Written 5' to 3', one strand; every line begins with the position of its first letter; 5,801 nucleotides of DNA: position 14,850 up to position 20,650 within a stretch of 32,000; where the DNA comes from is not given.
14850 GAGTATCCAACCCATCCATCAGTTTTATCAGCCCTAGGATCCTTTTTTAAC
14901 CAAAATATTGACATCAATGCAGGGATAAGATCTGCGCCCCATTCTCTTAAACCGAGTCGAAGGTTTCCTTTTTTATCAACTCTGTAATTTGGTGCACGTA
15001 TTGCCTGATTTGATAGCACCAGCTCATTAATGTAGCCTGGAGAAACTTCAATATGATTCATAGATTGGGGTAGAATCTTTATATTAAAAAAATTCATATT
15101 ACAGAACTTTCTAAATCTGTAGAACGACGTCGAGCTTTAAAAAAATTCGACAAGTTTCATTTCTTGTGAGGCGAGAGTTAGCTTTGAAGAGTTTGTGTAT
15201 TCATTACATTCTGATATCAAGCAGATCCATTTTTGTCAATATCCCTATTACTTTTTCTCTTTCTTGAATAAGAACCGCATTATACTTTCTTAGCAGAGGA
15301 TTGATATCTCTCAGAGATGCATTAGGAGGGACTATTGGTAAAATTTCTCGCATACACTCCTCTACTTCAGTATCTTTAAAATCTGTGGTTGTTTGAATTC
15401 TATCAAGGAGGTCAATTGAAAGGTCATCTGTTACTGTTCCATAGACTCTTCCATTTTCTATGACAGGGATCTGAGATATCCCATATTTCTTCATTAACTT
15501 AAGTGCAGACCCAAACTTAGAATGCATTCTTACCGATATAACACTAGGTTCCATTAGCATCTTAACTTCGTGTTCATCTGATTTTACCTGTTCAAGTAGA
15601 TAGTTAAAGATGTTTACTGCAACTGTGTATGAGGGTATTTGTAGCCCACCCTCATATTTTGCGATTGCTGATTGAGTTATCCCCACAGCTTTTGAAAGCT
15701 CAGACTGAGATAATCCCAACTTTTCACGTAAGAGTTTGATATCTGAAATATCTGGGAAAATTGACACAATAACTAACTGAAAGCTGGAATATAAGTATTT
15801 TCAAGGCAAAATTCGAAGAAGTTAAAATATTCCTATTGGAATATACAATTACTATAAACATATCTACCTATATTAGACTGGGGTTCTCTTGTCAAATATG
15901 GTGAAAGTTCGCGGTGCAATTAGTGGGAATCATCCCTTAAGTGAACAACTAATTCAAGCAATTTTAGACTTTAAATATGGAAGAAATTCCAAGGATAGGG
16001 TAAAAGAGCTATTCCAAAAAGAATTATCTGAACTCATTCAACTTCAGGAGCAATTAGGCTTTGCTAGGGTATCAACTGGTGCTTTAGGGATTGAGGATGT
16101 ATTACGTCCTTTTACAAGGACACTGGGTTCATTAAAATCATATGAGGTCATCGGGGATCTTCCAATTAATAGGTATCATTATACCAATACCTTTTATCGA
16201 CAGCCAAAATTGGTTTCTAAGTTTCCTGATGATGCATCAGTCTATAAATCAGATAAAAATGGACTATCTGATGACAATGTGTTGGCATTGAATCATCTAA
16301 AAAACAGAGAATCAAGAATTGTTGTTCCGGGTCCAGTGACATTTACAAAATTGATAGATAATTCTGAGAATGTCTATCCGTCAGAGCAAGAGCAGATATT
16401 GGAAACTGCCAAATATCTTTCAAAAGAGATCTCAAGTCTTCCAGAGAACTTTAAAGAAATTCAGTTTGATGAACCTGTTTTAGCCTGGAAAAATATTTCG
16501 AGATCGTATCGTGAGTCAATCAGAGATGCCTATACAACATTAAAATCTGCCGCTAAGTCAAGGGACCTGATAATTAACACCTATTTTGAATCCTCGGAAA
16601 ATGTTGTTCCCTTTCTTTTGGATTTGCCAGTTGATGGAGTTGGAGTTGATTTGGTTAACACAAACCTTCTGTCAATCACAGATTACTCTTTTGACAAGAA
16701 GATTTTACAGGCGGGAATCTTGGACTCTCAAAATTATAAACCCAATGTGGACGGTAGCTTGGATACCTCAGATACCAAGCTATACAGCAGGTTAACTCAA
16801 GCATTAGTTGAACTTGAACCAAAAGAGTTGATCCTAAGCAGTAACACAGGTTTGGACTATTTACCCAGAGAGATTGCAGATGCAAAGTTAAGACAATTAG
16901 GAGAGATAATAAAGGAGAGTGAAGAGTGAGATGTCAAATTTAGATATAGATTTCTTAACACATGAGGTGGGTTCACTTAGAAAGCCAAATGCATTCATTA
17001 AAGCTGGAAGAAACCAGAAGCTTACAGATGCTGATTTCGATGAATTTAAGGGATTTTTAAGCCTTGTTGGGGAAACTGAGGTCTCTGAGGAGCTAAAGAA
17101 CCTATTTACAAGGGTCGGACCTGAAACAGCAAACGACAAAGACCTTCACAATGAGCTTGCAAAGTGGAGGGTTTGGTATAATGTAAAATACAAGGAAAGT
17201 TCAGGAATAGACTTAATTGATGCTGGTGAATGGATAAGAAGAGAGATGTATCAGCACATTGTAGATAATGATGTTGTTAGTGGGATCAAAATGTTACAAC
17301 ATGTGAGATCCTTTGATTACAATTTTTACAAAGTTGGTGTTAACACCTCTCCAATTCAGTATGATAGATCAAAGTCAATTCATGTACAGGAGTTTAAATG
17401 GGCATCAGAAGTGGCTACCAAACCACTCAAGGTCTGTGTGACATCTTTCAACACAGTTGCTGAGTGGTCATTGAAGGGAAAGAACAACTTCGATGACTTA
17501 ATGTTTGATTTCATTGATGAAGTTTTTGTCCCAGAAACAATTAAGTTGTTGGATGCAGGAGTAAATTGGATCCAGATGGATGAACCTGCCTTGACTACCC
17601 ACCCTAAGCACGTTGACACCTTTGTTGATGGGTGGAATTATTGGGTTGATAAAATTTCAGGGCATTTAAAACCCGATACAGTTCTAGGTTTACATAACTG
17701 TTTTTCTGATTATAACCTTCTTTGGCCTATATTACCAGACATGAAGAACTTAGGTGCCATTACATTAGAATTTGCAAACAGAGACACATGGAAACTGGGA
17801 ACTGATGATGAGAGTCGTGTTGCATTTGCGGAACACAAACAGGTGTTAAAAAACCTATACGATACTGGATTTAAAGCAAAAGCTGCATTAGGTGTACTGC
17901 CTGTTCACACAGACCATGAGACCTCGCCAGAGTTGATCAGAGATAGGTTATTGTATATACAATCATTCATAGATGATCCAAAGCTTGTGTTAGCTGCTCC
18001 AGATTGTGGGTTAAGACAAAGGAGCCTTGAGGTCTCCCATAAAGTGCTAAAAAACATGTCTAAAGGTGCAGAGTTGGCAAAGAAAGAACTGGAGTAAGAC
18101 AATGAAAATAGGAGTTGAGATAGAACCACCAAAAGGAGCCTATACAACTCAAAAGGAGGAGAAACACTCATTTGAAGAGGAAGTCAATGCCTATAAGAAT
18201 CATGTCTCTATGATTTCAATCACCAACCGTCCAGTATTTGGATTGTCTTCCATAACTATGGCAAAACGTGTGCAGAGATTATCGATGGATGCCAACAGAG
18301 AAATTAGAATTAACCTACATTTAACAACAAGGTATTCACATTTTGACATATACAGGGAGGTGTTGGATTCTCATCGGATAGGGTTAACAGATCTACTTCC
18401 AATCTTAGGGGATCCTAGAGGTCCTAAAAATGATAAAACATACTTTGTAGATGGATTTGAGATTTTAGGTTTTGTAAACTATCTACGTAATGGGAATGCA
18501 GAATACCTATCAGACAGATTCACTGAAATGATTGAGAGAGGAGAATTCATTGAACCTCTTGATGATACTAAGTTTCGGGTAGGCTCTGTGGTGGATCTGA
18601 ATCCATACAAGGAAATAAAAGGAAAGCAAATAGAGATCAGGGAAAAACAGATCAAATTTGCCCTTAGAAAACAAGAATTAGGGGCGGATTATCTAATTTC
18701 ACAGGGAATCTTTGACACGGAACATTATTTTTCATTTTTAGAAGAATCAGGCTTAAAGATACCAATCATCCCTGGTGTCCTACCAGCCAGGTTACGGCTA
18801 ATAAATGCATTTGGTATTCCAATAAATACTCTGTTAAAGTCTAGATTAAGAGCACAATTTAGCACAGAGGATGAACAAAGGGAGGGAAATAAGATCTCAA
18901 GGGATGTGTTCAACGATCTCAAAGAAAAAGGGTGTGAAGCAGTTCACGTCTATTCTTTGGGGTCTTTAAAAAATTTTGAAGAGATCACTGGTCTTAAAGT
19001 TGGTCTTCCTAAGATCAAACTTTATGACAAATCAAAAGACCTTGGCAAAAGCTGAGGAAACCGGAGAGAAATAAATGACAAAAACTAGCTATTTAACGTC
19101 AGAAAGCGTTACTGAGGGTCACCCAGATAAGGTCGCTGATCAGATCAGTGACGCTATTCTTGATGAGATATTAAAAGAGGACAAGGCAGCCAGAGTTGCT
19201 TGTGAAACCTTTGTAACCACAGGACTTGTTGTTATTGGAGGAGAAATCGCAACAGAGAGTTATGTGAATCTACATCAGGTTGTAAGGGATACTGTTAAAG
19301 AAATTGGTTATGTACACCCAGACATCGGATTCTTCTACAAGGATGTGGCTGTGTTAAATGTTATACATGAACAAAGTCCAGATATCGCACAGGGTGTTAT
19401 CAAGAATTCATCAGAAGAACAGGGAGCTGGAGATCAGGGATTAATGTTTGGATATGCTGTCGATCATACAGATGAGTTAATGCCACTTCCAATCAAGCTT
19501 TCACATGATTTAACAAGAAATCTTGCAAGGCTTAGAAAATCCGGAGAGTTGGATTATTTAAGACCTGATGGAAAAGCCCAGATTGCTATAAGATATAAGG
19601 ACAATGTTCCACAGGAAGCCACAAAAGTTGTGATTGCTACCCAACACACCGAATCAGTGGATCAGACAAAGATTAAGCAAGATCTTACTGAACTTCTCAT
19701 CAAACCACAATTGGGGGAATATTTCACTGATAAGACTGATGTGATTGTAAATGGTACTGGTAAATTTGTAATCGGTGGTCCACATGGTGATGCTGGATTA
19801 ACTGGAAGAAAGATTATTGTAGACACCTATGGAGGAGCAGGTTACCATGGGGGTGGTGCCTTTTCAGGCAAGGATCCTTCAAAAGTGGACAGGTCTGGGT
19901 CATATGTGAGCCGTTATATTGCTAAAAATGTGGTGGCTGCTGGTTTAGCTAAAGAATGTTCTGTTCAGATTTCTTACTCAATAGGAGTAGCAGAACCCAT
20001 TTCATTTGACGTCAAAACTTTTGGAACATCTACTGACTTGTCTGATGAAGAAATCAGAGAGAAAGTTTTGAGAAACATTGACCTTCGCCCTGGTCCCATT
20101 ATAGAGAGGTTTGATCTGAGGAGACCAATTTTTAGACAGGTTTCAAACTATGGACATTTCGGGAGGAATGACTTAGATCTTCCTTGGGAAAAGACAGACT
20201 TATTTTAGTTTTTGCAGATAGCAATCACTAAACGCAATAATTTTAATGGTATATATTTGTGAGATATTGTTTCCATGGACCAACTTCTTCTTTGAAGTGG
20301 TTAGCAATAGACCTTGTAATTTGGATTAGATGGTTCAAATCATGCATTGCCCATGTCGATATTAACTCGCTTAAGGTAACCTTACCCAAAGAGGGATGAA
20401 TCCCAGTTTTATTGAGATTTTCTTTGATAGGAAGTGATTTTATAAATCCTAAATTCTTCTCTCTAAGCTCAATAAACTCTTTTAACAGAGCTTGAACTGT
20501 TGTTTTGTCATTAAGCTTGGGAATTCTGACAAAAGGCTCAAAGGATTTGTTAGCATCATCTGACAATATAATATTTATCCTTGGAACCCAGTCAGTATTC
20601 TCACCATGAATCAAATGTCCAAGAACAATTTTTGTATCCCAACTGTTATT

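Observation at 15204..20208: Candidate SAM/adenosyl-sensing HTH-CBS regulator with its operator, controlling a methionine-SAM operon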

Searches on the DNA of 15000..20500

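Call 68: search_rna_families(source=window, start=15000, end=20500, threshold=evalue, max_evalue=1)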
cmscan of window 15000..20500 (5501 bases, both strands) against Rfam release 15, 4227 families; matches with E-value up to 1: 0.
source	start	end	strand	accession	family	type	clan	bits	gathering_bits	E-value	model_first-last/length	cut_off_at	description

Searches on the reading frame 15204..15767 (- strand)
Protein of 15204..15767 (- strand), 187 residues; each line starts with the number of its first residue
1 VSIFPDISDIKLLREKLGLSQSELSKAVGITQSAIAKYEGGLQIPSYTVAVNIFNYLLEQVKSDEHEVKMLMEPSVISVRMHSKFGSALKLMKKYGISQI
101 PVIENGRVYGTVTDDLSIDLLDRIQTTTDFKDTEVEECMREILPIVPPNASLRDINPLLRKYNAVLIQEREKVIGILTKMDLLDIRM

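Call 3: search_protein_families(library=pfam, proteins=[window:15204-15767:-])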
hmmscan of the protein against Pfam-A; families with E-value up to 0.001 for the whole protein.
window:15204-15767:- (187 aa): 5 families
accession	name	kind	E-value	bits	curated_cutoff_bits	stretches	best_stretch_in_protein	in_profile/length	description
PF00571.33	CBS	-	1.5e-17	64.1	24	2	68-114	1-48/57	CBS domain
PF01381.28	HTH_3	-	3.2e-12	46.7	23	1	10-57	1-48/55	Helix-turn-helix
PF12844.13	HTH_19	-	8.7e-09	35.6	30.2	1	10-61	4-51/64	Helix-turn-helix domain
PF13560.12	HTH_31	-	2.1e-08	34.8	27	1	11-53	7-50/64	Helix-turn-helix domain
PF22495.2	HTH_92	-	9e-06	25.4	27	1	13-46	3-36/45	RsaL-like HTH domain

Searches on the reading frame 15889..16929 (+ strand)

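Call 3: search_protein_families(library=pfam, proteins=[window:15889-16929:+])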
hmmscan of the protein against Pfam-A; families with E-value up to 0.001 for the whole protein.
window:15889-16929:+ (346 aa): 1 family
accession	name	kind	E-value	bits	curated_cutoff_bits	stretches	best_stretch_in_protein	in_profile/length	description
PF08267.18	Meth_synt_1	-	5.4e-22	79.1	27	1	93-282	108-292/313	Cobalamin-independent synthase, N-terminal domain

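Call 28: search_protein_families(library=ncbifam, proteins=[window:15889-16929:+], max_evalue=0.01)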
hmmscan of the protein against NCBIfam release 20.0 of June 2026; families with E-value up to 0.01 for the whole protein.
window:15889-16929:+ (346 aa): 9 families
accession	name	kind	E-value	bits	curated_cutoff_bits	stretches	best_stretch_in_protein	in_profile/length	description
TIGR01371.1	met_syn_B12ind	equivalog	4.6e-23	82.2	929.95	1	95-284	109-294/754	5-methyltetrahydropteroyltriglutamate--homocysteine S-methyltransferase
NF003556.0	PRK05222.1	equivalog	3.9e-21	75.7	541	1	93-330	106-324/750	5-methyltetrahydropteroyltriglutamate--homocysteine S-methyltransferase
NF003317.0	PRK04326.1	equivalog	1.3e-19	70.5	406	1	9-343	11-321/340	methionine synthase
NF006349.0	PRK08575.1-2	equivalog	4.3e-17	62.4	322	1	6-338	2-314/323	5-methyltetrahydropteroyltriglutamate--homocysteine methyltransferase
NF006348.0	PRK08575.1-1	equivalog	5e-15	55.7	386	1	6-340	2-321/328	5-methyltetrahydropteroyltriglutamate--homocysteine methyltransferase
NF005029.0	PRK06438.1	equivalog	8.3e-14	51.8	428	1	7-215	3-197/293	hypothetical protein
NF002119.0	PRK00957.1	equivalog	5.8e-09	35.5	258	1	128-344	92-304/306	methionine synthase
NF006350.0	PRK08575.1-4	equivalog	7.2e-08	32.2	361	1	10-340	5-306/309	5-methyltetrahydropteroyltriglutamate--homocysteine methyltransferase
NF006589.0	PRK09121.1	equivalog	4.3e-05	22.7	392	0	133-198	118-182/342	methionine synthase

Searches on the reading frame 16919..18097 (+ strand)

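Call 3: search_protein_families(library=pfam, proteins=[window:16919-18097:+])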
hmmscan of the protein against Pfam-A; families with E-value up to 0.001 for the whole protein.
window:16919-18097:+ (392 aa): 1 family
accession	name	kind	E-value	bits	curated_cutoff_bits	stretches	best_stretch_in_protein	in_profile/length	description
PF01717.24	Meth_synt_2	-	5.5e-19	69.1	21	1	77-385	32-323/324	Cobalamin-independent synthase, Catalytic domain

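Call 28: search_protein_families(library=ncbifam, proteins=[window:16919-18097:+], max_evalue=0.01)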
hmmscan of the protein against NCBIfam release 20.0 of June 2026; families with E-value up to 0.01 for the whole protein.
window:16919-18097:+ (392 aa): 6 families
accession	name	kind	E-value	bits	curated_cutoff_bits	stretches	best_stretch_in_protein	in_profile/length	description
NF002272.0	PRK01207.1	equivalog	2.2e-48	165.2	399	1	78-383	32-335/343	methionine synthase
NF003317.0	PRK04326.1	equivalog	2.3e-45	155.3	406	1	71-391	35-326/340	methionine synthase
TIGR01371.1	met_syn_B12ind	equivalog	7.3e-17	61.7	929.95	1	81-388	461-752/754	5-methyltetrahydropteroyltriglutamate--homocysteine S-methyltransferase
NF003556.0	PRK05222.1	equivalog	3.9e-15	55.8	541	1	79-391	453-748/750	5-methyltetrahydropteroyltriglutamate--homocysteine S-methyltransferase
NF006589.0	PRK09121.1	equivalog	2.7e-14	53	392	1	88-391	47-340/342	methionine synthase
NF002119.0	PRK00957.1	equivalog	2.3e-09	36.8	258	2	303-385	220-302/306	methionine synthase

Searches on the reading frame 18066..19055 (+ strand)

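Call 3: search_protein_families(library=pfam, proteins=[window:18066-19055:+])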
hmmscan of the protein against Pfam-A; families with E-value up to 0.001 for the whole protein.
window:18066-19055:+ (329 aa): 1 family
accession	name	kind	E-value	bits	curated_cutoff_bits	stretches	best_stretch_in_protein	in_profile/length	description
PF02219.23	MTHFR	-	3e-14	53.5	24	1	10-307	8-282/287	Methylenetetrahydrofolate reductase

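Call 28: search_protein_families(library=ncbifam, proteins=[window:18066-19055:+], max_evalue=0.01)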
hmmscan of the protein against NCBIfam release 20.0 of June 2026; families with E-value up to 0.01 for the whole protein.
window:18066-19055:+ (329 aa): 4 families
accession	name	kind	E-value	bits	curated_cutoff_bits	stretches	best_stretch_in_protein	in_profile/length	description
TIGR00676.1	fadh2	equivalog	1.6e-15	57.2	293.7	1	74-307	53-270/275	methylenetetrahydrofolate reductase [NAD(P)H]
NF006396.0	PRK08645.1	equivalog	3.2e-13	48.6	453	1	8-286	317-577/611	bifunctional homocysteine S-methyltransferase/methylenetetrahydrofolate reductase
TIGR00677.1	fadh2_euk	equivalog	2e-11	43.8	310.05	1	75-304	55-268/281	methylenetetrahydrofolate reductase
NF006950.0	PRK09432.1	equivalog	0.00011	21.6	382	1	200-298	170-277/296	methylenetetrahydrofolate reductase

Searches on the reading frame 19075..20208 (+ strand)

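Call 3: search_protein_families(library=pfam, proteins=[window:19075-20208:+])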
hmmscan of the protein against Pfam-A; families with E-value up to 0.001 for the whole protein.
window:19075-20208:+ (377 aa): 3 families
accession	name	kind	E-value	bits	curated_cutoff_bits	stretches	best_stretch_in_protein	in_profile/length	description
PF02773.21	S-AdoMet_synt_C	-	5.6e-64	214.7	25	1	233-373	1-138/138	S-adenosylmethionine synthetase, C-terminal domain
PF00438.25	S-AdoMet_synt_N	-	3.7e-41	140.1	33.1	1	6-102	3-99/99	S-adenosylmethionine synthetase, N-terminal domain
PF02772.21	S-AdoMet_synt_M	-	5.1e-41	140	29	1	115-231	1-120/120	S-adenosylmethionine synthetase, central domain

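Call 28: search_protein_families(library=ncbifam, proteins=[window:19075-20208:+], max_evalue=0.01)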
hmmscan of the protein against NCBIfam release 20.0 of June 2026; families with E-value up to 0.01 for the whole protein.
window:19075-20208:+ (377 aa): 1 family
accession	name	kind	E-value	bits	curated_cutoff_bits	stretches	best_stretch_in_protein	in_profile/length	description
TIGR01034.1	metK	equivalog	1.5e-163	544.1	309.4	1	7-375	2-368/377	methionine adenosyltransferase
